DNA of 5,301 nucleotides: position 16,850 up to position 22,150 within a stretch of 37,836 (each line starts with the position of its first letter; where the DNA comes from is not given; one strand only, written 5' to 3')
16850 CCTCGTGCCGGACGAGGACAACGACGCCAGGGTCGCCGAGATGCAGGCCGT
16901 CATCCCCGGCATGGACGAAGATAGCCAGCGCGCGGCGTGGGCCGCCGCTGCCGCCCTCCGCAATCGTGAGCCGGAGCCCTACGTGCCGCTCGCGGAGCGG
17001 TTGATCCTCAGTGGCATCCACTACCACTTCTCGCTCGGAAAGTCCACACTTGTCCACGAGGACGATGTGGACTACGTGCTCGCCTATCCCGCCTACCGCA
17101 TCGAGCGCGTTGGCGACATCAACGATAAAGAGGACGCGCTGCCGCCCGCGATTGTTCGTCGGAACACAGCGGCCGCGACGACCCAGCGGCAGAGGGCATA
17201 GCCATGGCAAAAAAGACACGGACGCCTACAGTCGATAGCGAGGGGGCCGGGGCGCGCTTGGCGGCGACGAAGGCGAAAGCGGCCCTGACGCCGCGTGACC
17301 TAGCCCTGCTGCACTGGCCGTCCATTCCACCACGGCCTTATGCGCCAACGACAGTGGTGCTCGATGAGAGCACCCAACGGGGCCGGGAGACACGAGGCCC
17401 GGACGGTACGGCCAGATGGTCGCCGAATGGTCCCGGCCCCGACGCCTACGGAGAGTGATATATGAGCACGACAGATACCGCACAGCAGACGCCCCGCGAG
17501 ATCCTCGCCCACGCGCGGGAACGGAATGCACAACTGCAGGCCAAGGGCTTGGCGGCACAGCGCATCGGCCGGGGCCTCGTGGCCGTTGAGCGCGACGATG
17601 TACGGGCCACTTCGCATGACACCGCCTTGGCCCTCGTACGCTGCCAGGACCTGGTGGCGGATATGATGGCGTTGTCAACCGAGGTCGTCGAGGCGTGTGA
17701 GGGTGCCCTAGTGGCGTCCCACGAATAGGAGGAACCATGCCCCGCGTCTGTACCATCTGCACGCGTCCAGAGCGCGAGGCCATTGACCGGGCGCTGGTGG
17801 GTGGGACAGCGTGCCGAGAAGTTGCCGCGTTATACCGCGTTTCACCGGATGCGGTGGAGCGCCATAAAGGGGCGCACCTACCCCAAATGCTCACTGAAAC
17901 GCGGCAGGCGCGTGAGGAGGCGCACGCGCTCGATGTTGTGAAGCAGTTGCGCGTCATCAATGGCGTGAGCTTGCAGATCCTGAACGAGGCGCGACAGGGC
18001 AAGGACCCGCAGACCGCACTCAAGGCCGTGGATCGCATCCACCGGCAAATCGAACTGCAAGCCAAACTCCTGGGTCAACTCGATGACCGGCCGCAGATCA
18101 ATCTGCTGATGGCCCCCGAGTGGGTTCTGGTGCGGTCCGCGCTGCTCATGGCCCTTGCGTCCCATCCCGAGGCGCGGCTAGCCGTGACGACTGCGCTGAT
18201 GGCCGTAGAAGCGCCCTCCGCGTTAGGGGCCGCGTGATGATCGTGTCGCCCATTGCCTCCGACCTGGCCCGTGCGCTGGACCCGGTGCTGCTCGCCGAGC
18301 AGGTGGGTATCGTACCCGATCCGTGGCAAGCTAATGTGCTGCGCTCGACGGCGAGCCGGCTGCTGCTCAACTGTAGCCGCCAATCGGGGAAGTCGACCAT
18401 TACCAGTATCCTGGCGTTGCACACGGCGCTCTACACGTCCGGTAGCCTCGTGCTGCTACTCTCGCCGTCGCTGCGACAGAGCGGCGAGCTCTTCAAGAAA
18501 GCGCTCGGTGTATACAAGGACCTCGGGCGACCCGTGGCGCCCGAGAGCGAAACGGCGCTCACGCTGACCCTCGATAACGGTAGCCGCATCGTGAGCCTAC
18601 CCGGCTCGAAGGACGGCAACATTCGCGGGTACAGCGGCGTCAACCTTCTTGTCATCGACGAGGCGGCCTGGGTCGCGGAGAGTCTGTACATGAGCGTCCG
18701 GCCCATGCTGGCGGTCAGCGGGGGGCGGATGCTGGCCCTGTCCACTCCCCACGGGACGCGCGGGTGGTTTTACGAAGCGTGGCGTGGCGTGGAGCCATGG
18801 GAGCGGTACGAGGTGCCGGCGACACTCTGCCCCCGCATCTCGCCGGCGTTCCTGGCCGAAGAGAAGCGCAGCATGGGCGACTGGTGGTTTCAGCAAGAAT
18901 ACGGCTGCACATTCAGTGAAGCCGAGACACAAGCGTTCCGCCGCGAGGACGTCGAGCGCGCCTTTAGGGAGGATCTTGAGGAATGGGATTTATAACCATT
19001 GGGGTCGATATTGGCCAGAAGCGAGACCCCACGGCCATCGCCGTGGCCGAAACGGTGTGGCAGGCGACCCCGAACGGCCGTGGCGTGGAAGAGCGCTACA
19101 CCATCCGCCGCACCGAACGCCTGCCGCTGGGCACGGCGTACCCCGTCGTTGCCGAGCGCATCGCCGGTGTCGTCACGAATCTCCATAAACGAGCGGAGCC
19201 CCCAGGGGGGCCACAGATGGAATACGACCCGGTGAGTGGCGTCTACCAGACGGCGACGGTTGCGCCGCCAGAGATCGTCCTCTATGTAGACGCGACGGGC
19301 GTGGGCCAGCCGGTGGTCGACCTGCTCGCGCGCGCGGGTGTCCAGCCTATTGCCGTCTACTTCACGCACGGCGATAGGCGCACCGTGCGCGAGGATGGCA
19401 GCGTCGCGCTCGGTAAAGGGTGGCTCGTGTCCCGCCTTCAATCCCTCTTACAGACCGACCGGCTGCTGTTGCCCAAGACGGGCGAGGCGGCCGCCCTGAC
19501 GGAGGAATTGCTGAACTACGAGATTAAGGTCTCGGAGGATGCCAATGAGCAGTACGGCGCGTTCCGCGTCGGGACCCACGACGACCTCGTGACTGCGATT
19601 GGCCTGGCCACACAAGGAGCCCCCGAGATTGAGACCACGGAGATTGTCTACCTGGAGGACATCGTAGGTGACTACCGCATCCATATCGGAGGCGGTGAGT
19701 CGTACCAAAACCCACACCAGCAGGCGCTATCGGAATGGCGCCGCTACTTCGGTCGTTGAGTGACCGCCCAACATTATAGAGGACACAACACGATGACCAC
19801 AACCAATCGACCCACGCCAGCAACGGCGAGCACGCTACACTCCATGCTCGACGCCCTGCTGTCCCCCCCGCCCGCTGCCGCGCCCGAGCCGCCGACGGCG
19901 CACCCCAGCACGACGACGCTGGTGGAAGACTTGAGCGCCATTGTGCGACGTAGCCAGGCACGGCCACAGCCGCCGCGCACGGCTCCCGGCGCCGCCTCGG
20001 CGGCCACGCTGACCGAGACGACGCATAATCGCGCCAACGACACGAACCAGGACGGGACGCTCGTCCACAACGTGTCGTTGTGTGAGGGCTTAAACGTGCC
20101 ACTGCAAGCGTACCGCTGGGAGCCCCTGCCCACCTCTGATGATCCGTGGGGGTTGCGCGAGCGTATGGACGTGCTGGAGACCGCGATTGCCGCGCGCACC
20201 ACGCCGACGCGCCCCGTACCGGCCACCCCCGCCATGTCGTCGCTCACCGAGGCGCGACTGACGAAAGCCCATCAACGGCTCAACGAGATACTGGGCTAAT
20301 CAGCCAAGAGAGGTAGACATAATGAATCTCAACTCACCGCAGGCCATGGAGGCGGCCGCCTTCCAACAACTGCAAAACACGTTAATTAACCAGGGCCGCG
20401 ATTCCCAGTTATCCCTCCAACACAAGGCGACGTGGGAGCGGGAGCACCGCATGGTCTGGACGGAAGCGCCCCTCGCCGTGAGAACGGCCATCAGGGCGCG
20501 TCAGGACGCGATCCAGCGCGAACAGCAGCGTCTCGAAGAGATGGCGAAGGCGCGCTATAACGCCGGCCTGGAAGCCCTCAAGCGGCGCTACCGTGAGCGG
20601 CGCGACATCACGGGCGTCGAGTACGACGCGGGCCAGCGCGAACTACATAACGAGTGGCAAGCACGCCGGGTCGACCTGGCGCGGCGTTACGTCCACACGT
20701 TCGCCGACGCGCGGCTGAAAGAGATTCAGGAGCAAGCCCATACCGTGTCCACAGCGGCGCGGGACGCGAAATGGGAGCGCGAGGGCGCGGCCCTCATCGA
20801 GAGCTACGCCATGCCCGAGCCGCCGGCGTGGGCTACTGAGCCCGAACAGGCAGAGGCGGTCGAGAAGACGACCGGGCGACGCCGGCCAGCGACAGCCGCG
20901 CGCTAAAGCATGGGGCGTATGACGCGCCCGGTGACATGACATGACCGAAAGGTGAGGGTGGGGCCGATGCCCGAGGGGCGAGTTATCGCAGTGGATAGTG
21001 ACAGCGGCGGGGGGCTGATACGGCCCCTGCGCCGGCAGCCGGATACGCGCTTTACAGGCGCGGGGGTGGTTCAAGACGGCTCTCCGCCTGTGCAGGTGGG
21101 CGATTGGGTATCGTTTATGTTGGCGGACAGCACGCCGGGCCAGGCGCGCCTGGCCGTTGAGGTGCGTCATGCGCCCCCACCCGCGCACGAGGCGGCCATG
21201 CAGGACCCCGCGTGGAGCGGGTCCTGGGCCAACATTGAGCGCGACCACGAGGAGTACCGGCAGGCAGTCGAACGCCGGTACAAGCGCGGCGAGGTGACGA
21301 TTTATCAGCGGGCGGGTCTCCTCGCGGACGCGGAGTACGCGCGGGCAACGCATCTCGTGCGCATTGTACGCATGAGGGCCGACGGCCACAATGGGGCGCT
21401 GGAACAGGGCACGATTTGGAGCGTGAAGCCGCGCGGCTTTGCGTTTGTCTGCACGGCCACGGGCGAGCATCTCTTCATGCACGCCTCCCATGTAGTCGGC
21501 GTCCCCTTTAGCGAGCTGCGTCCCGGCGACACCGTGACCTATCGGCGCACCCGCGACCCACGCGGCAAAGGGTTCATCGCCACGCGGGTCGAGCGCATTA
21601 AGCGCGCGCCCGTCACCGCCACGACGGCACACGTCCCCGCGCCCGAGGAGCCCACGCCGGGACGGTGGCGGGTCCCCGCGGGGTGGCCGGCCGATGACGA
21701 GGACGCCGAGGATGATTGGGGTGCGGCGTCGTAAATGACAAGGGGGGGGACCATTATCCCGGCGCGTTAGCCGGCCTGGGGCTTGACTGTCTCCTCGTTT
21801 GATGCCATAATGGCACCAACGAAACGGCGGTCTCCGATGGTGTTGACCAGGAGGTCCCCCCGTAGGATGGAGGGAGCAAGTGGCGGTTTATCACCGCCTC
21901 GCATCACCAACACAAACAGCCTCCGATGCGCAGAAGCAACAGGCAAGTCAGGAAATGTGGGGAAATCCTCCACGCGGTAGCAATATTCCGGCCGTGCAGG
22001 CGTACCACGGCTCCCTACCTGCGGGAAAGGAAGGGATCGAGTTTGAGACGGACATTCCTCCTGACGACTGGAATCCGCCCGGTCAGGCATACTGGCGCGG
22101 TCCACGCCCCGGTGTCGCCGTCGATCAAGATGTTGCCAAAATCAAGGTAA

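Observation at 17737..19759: Phage terminase module (TerS-like plus TerL split into ATPase and nuclease ORFs) on a conjugative replicon with no capsid genes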

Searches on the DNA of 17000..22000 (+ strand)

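Call 10: search_dna_similar(query=window:17000-22000:+, collection=plasmids, mode=distant, max_rows=25)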
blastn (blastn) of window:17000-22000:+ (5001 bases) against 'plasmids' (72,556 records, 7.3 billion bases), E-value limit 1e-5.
Records with a match: 1; places in all: 1; records where one place covers at least 80% of the query: 0.
Best place of each record, by identity: 60-80% 1.
By first word of the organism name: Salinibacter 1.
By predicted mobility (MOB-suite, as given by PLSDB): non-mobilizable 1.
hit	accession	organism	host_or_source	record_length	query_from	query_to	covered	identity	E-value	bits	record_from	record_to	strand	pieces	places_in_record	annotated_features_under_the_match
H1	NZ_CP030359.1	Salinibacter ruber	-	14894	1411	1783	7%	65.6%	1e-8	73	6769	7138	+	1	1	terminase family protein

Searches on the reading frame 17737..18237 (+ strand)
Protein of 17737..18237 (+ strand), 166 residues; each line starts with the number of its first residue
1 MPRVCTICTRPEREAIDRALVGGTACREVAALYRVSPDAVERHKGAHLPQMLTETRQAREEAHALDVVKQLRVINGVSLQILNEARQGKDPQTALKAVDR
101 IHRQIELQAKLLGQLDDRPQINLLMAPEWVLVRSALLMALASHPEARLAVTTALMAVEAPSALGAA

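Call 4: search_protein_families(library=pfam, proteins=[window:17737-18237:+], max_evalue=0.01)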
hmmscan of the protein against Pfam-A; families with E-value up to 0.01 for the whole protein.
window:17737-18237:+ (166 aa): 0 families

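Call 5: search_protein_families(library=phrogs, proteins=[window:17737-18237:+], max_evalue=0.01)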
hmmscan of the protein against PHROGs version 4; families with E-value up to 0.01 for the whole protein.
window:17737-18237:+ (166 aa): 0 families

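Call 29: search_protein_families(library=ncbifam, proteins=[window:17737-18237:+], max_evalue=0.1)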
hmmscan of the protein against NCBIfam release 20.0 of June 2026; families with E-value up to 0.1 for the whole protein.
window:17737-18237:+ (166 aa): 0 families

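Call 66: search_protein_families(library=padloc, proteins=[window:17737-18237:+], max_evalue=0.01)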
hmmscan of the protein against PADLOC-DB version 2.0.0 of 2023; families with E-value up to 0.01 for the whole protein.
window:17737-18237:+ (166 aa): 0 families

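Call 69: find_homologous_proteins(query=window:17737-18237:+, max_evalue=0.00001)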
Query window:17737-18237:+ (166 aa): 488 proteins with E <= 0.00001 among 791 candidates; the best 120 are listed.
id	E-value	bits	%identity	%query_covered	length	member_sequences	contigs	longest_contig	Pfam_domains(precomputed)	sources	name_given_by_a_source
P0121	6.0e-99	346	100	100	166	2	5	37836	-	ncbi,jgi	-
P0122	9.7e-85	300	87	100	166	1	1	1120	-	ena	-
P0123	5.2e-75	268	77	100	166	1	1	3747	-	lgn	-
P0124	1.8e-70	254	73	100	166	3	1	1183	-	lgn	-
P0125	1.4e-69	251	72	100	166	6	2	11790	-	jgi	-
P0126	4.8e-67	243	70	100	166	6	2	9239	-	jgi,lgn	jgi:hypothetical protein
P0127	1.9e-64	234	68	98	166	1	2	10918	-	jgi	-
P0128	3.7e-64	233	69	96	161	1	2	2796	-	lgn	-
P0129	5.1e-63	230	68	96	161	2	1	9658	-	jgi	-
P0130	3.3e-62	227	64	98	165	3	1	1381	-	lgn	-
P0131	1.6e-61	225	64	98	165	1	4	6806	-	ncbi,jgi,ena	-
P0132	1.9e-59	218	67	100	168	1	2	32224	-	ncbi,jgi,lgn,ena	-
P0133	2.9e-59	217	63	98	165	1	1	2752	-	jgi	-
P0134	9.9e-59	216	61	99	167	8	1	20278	-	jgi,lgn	-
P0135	1.3e-58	215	62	98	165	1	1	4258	-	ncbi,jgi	-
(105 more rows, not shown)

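Call 74: predict_structure(alignment_id=A5)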
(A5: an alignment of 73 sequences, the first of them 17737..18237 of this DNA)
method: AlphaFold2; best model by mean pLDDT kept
length: 166 residues; sequences in the alignment: 73
mean_pLDDT: 78.7   pTM: 0.36
mean pLDDT of the five models: 78.7, 78.2, 76.0, 75.9, 74.8
residues with pLDDT >= 90: 32; 70-90: 101; 50-70: 22; < 50: 11
segments of 3 or more residues with pLDDT < 50: 119-124, 162-166
pLDDT, mean of each block of 10 residues (from residue 1): 80 89 89 91 84 69 77 81 80 81 78 59 60 90 92 80 43
secondary structure, 60 per line:
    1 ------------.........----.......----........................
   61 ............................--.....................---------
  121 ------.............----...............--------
elements in order: H13-21 H26-32 H37-88 H91-111 H127-139 H144-158

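Call 77: fold_search(model_id=the predicted structure, library=pdb)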
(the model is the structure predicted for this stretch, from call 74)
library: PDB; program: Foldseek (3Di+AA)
matches with E <= 10: 105; with E <= 0.001: 0
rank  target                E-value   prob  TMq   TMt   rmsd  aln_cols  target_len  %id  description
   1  3ihu_B                1.0e+00  0.28  0.21  0.17  16.4       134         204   16  Crystal structure of DNA binding protein (YP_298823.1) from Ralstonia eutropha JMP134 at 1.92 A resolution (released 2009-08-11)
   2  6zj2_D                1.2e+00  0.80  0.21  0.18   5.4        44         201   16  Structure of RcsB from Salmonella enterica serovar Typhimurium bound to promoter rprA in the presence of phosphomimeti (released 2021-02-17)
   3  3ihu_A                1.8e+00  0.20  0.23  0.19  17.0       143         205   12  Crystal structure of DNA binding protein (YP_298823.1) from Ralstonia eutropha JMP134 at 1.92 A resolution (released 2009-08-11)
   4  3clo_C                1.9e+00  0.75  0.21  0.14   4.3        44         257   27  Crystal structure of putative transcriptional regulator containing a LuxR DNA binding domain (NP_811094.1) from Bacter (released 2008-04-01)
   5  9tav_B                2.5e+00  0.23  0.28  0.37  21.9       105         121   15  De novo photoenzyme photoABLE2 in complex with substrate (released 2026-03-25)
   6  5vxn_A                2.6e+00  0.72  0.21  0.17   2.3        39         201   18  Structure of two RcsB dimers bound to two parallel DNAs. (released 2018-03-07)
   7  8toc_a                2.6e+00  0.13  0.29  0.11  27.2       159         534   12  Acinetobacter phage AP205 (released 2024-03-06)
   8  7od9_F                3.0e+00  0.51  0.21  0.39   2.6        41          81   24  Crystal structure of activated CheY fused to the C-terminal domain of CheF (released 2022-04-27)
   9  4tvq_B                3.1e+00  0.06  0.17  0.16  20.1       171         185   10  CCM3 in complex with CCM2 LD-like motif (released 2015-03-25)
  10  3rqf_D                3.1e+00  0.06  0.17  0.15  22.1       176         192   13  Cerebral cavernous malformation 3 (CCM3) in complex with paxillin LD2 (released 2011-06-01)
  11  3rqf_C                3.1e+00  0.05  0.17  0.15  21.0       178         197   11  Cerebral cavernous malformation 3 (CCM3) in complex with paxillin LD2 (released 2011-06-01)
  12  4wt0_A                3.5e+00  0.47  0.23  0.50   5.2        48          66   17  Crystal structure of the DNA binding domains of LiaRD191N from E. faecalis (released 2015-05-06)
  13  8e0n_D                3.5e+00  0.16  0.26  0.26  20.7       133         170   16  Homotrimeric variant of tcTRP9, BGL18 (released 2023-04-12)
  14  9div_A                3.5e+00  0.15  0.30  0.34  19.8       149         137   17  The crystal structure of de novo designed ChuA binding protein C8 (released 2025-05-21)
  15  3onq_A                3.7e+00  0.38  0.20  0.13   3.3        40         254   18  Crystal Structure of Regulator of Polyketide Synthase Expression BAD_0249 from Bifidobacterium adolescentis (released 2010-09-08)
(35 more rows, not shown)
